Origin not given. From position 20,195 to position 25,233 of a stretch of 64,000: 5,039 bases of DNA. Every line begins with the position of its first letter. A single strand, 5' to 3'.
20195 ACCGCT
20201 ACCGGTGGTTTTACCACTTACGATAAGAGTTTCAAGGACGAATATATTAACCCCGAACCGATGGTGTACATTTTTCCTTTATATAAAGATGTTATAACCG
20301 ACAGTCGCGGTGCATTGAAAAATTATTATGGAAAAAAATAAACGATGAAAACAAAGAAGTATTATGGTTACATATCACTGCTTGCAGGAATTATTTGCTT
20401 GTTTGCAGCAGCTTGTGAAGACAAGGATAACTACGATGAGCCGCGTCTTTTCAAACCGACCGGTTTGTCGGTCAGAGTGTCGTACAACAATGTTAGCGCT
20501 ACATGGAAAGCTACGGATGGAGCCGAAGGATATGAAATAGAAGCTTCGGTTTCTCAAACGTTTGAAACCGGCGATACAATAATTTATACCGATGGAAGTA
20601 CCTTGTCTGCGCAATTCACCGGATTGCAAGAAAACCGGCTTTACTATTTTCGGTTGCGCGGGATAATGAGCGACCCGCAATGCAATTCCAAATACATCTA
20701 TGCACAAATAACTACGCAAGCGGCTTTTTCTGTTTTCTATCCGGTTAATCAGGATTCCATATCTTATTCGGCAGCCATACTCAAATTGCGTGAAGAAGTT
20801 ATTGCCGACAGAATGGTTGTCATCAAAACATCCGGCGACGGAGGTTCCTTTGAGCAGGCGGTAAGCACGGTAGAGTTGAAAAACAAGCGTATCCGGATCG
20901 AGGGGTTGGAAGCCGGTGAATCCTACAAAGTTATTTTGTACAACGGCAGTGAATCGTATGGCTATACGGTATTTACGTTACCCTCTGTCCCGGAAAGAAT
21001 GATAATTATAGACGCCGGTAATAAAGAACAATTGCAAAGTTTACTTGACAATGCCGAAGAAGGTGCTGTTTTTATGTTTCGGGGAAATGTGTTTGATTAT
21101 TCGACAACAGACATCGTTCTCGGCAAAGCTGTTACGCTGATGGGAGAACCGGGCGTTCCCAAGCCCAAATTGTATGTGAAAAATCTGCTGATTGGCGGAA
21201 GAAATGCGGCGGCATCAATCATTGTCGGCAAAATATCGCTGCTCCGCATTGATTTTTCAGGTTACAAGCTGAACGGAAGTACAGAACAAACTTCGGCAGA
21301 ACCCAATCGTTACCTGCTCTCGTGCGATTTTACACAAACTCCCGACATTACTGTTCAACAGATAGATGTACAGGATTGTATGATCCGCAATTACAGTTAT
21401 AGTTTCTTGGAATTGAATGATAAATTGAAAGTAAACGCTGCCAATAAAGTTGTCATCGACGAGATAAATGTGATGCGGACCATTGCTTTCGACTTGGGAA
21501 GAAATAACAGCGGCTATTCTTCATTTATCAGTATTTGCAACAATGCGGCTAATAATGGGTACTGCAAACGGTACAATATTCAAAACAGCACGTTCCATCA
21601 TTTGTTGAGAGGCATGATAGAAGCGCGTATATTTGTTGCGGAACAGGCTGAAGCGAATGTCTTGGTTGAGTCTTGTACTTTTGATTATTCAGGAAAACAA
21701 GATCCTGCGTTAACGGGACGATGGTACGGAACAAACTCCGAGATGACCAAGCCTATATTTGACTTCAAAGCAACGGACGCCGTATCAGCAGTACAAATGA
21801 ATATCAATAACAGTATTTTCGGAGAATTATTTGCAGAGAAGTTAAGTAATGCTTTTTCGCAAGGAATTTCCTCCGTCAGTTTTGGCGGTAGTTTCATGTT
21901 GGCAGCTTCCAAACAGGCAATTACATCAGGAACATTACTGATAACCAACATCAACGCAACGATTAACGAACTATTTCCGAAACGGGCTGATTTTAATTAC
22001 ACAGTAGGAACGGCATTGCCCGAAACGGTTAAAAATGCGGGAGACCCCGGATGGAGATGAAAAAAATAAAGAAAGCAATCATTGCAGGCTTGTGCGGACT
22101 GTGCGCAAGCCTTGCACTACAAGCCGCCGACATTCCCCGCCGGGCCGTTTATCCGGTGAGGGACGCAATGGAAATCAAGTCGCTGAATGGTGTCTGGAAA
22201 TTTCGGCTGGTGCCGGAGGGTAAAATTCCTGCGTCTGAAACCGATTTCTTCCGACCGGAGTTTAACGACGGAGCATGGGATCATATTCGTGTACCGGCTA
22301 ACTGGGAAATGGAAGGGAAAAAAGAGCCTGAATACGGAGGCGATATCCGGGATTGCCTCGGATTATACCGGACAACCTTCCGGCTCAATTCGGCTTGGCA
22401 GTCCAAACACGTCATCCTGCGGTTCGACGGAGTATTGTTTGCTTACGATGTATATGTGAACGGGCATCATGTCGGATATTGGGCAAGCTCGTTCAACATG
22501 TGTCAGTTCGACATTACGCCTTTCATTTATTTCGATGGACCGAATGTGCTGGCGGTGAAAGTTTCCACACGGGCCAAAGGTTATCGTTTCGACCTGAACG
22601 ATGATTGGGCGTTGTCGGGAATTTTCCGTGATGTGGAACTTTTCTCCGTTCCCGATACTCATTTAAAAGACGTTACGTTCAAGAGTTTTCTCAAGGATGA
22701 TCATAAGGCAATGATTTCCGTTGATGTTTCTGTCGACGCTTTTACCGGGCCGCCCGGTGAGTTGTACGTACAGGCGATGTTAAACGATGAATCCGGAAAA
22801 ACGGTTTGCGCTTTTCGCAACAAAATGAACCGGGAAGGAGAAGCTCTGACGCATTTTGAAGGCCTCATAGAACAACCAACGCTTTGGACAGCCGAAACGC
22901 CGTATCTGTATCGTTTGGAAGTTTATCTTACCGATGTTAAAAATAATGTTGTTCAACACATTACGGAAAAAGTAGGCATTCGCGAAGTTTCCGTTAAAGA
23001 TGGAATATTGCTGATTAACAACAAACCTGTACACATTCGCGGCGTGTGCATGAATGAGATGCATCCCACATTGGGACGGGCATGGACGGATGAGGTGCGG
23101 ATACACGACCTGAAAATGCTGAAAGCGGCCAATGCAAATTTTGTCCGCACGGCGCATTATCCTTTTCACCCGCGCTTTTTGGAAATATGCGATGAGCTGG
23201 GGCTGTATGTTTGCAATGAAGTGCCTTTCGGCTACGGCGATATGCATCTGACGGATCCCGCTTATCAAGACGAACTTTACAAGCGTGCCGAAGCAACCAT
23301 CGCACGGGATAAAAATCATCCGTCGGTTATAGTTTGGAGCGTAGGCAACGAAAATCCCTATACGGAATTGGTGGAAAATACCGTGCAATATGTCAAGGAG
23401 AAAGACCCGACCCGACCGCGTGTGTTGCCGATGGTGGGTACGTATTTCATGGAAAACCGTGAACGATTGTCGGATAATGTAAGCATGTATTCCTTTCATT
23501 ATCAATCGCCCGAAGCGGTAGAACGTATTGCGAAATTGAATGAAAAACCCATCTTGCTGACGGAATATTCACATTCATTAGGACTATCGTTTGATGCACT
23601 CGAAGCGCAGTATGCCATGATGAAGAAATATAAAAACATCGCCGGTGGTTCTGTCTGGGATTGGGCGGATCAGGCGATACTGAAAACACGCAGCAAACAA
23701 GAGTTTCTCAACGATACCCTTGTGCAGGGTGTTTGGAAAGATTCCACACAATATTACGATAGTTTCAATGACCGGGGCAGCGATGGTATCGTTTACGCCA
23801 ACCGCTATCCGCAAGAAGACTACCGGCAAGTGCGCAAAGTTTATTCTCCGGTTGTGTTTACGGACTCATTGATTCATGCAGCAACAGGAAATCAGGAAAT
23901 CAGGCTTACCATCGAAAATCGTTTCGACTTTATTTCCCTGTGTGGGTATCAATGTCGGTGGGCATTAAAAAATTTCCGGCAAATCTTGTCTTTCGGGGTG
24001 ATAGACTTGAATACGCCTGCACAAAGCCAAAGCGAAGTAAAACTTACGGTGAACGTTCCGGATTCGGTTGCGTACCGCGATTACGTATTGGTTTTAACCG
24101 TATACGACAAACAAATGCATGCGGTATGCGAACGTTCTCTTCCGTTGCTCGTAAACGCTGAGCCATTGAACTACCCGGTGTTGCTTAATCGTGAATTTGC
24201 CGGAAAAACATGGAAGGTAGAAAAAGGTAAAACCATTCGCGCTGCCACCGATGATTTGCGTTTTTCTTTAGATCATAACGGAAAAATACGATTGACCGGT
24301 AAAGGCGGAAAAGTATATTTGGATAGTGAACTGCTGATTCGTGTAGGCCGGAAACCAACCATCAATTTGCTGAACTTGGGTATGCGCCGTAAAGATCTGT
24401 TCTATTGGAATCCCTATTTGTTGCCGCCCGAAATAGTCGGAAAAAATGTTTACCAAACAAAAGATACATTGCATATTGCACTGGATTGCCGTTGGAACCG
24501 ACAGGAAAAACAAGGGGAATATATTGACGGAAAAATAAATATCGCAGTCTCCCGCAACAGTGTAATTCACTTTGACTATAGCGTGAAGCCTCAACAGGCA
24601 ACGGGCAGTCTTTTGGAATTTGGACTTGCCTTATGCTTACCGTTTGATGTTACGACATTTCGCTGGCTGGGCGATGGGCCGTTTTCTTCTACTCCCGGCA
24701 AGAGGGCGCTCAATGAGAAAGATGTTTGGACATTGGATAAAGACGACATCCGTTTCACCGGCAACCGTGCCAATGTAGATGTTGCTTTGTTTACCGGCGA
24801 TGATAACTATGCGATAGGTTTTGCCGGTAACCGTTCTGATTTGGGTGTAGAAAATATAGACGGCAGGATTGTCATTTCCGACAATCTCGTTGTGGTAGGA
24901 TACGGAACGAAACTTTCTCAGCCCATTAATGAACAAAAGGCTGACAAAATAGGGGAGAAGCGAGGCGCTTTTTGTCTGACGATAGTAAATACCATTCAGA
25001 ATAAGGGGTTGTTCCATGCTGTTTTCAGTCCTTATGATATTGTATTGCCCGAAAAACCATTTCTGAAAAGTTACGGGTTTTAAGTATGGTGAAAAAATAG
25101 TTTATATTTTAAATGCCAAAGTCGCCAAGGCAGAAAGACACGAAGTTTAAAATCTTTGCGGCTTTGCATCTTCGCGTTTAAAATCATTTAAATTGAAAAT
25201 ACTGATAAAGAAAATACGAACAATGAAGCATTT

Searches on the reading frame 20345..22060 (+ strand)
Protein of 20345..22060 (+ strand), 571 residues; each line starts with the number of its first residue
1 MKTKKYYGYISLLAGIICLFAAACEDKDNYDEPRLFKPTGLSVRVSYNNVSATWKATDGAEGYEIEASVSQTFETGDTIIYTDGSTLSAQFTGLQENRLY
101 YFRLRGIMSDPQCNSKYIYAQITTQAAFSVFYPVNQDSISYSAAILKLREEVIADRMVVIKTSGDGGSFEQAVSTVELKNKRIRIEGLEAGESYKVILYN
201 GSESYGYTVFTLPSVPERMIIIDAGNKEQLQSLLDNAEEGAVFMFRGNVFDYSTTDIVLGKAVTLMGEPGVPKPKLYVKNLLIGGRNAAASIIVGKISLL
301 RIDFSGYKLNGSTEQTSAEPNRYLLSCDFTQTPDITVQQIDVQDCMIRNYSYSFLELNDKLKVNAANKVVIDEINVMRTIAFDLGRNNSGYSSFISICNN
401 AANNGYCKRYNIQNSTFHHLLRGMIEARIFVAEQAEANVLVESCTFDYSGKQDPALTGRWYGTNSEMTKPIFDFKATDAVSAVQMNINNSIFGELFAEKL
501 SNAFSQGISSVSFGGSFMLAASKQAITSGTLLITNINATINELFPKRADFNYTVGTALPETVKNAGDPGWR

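Call 3: search_protein_families(library=pfam, proteins=[window:20345-22060:+], max_evalue=0.01)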
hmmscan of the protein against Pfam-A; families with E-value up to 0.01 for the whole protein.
window:20345-22060:+ (571 aa): 3 families
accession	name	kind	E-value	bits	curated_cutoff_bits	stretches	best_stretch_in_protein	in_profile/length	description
PF00041.27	fn3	-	7.4e-06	26.5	25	1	37-107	2-69/84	Fibronectin type III domain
PF16656.11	Pur_ac_phosph_N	-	0.00084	20.3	30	0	66-105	40-79/93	Purple acid Phosphatase, N-terminal domain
PF17425.8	Arylsulfotran_N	-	0.0042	17.6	24.2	0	143-197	13-68/88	Arylsulfotransferase Ig-like domain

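Call 11: search_protein_families(library=ncbifam, proteins=[window:20345-22060:+], max_evalue=0.1)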
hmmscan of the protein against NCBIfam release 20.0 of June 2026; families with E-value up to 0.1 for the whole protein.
window:20345-22060:+ (571 aa): 0 families

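Call 98: search_solved_structures(query=window:20345-22060:+, max_evalue=1)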
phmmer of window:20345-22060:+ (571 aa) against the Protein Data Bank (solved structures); distinct sequences matched with E-value up to 1: 1.
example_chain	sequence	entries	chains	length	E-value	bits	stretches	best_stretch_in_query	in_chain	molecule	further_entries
3mpc_A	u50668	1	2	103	0.25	13.1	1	38-109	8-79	Fn3-like protein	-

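Call 103: search_solved_structures(query=A8, max_evalue=10, show_alignments=2)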
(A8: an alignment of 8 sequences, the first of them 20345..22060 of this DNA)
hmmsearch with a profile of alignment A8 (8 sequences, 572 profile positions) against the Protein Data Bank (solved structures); distinct sequences matched with E-value up to 10: 11.
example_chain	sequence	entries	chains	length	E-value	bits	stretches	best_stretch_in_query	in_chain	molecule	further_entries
7jgt_A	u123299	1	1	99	0.049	15.3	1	51-126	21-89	Fibronectin type-III domain-containing protein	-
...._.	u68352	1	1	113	0.055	15.2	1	40-108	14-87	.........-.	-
7jgu_A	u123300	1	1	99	0.14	13.8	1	51-126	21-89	Fibronectin type-III domain-containing protein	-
5e52_A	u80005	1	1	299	0.24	13.1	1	34-108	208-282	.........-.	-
7mrn_A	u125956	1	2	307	0.24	13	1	40-108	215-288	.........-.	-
8g4l_bm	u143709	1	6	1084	0.36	12.5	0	78-110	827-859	Titin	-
5e53_A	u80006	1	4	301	0.38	12.4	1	40-108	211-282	Contactin-1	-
8bnq_A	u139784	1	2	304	0.47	12.1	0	78-110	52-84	Titin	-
7mrk_B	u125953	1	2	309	0.58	11.8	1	62-110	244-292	Contactin-4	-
7mrq_A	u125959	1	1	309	0.58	11.8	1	62-110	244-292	Contactin-4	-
2dkm_A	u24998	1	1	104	3.2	9.3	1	144-201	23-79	Collagen alpha-1(XX) chain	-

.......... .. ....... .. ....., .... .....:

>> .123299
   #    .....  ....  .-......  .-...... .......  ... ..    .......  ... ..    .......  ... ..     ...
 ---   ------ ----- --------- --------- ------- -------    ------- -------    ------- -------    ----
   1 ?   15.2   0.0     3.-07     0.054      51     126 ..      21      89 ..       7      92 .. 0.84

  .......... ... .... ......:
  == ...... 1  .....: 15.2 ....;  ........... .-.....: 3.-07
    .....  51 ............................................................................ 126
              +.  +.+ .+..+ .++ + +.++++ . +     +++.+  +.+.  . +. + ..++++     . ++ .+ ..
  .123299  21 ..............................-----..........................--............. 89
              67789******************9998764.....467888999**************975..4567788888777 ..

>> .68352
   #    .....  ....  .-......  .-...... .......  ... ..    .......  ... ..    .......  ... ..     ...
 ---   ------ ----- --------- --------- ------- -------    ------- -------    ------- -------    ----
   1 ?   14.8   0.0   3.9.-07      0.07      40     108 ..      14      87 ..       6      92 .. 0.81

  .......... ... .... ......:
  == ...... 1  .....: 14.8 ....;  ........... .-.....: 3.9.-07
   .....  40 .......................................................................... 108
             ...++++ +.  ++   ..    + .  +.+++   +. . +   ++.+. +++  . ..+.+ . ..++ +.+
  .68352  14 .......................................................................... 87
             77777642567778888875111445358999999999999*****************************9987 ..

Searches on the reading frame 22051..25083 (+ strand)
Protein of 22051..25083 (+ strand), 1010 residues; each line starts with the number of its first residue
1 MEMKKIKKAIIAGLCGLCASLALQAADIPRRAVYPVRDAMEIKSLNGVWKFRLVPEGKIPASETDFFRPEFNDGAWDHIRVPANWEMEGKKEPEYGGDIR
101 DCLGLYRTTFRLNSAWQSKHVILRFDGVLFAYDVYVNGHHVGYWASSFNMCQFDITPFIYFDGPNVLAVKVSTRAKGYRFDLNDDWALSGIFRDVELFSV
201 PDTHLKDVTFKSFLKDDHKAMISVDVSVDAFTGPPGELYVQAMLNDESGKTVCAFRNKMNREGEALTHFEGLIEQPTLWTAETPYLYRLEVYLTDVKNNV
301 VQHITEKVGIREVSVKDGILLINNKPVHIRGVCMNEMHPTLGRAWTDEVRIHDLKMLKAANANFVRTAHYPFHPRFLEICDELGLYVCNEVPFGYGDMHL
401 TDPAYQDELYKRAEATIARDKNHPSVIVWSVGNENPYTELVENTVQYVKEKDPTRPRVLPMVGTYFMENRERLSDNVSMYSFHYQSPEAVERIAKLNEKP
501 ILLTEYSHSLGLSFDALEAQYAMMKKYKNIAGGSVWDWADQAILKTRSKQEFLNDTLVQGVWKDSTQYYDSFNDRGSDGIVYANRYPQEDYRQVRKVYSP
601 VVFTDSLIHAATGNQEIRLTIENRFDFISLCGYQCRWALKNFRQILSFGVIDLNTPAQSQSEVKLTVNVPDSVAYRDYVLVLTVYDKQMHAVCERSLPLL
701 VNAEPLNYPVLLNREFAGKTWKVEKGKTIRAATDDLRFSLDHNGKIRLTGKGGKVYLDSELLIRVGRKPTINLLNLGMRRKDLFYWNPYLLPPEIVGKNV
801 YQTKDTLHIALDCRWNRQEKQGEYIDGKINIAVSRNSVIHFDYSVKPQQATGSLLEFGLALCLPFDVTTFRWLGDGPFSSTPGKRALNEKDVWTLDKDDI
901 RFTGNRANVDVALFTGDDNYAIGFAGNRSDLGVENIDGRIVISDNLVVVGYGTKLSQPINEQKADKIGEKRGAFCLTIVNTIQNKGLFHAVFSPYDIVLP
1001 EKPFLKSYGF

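Call 3: search_protein_families(library=pfam, proteins=[window:22051-25083:+], max_evalue=0.01)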
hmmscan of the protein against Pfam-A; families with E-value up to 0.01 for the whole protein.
window:22051-25083:+ (1010 aa): 7 families
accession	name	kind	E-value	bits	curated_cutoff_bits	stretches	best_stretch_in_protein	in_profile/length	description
PF02836.23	Glyco_hydro_2_C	-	1.8e-55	188.7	21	1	313-601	1-300/302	Glycosyl hydrolases family 2, TIM barrel domain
PF02837.24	Glyco_hydro_2_N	-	7.6e-25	88.2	28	1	42-201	1-169/169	Glycosyl hydrolases family 2, sugar binding domain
PF00703.27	Glyco_hydro_2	-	1e-16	62.1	23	1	203-311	1-109/109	Glycosyl hydrolases family 2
PF22666.2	Glyco_hydro_2_N2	-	8.9e-09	36.1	27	1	105-173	51-119/167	Glycosyl hydrolase 2 galactose-binding domain-like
PF16353.11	LacZ_4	-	1.1e-07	32.4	27.3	1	619-693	1-73/87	Beta-galactosidase, domain 4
PF02929.23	Bgal_small_N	-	0.0002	21.5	25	1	818-912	84-176/248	Beta galactosidase small chain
PF13364.12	BetaGal_ABD2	-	0.0011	20.1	23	1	88-171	23-106/112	Beta-galactosidase second all-beta domain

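Call 61: search_protein_families(library=ncbifam, proteins=[window:22051-25083:+], max_evalue=0.00001)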
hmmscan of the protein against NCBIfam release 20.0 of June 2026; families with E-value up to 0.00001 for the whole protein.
window:22051-25083:+ (1010 aa): 11 families
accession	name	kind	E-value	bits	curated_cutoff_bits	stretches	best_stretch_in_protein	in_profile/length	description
NF052611.1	beta_gal_Bga2A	equivalog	1e-138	464.1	999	1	42-880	37-879/1007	beta-galactosidase, LacZ type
NF007666.0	PRK10340.1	equivalog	4.5e-112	375.7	1284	1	41-692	40-685/1030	beta-galactosidase subunit alpha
NF007074.0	PRK09525.1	subfamily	1e-104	351.3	1221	1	39-900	49-929/1027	beta-galactosidase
NF041100.1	betagal_LacZ_Ttogales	equivalog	6.9e-99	332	2000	1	42-880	37-863/1090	beta-galactosidase LacZ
NF041462.1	GalA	equivalog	7.6e-65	219.4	900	1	63-508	33-480/763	beta-galactosidase GalA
NF041463.1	GalB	equivalog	1.1e-54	185.5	900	1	55-487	80-535/869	beta-galactosidase GalB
NF049891.1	Bet1-4galacdseBT4156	equivalog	1.1e-53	182.4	1700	1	66-704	33-653/946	exo-beta-1,4-galactosidase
NF007538.0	PRK10150.1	equivalog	1.8e-53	181.8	544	1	39-459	9-450/607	beta-glucuronidase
NF050095.1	BetGlucuronLacZ4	equivalog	2e-43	148.5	950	1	72-451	32-422/666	beta-glucuronidase LacZ4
NF049877.1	GlucurArabfur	equivalog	7.6e-31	106.6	1800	1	44-456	371-792/1400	beta-d-glucuronidase/beta-L-arabinofuranosidase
NF049890.1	Bet1-4galacdseBT4151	equivalog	2.9e-24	85.1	1500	1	106-455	111-472/952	exo-beta-1,4-galactosidase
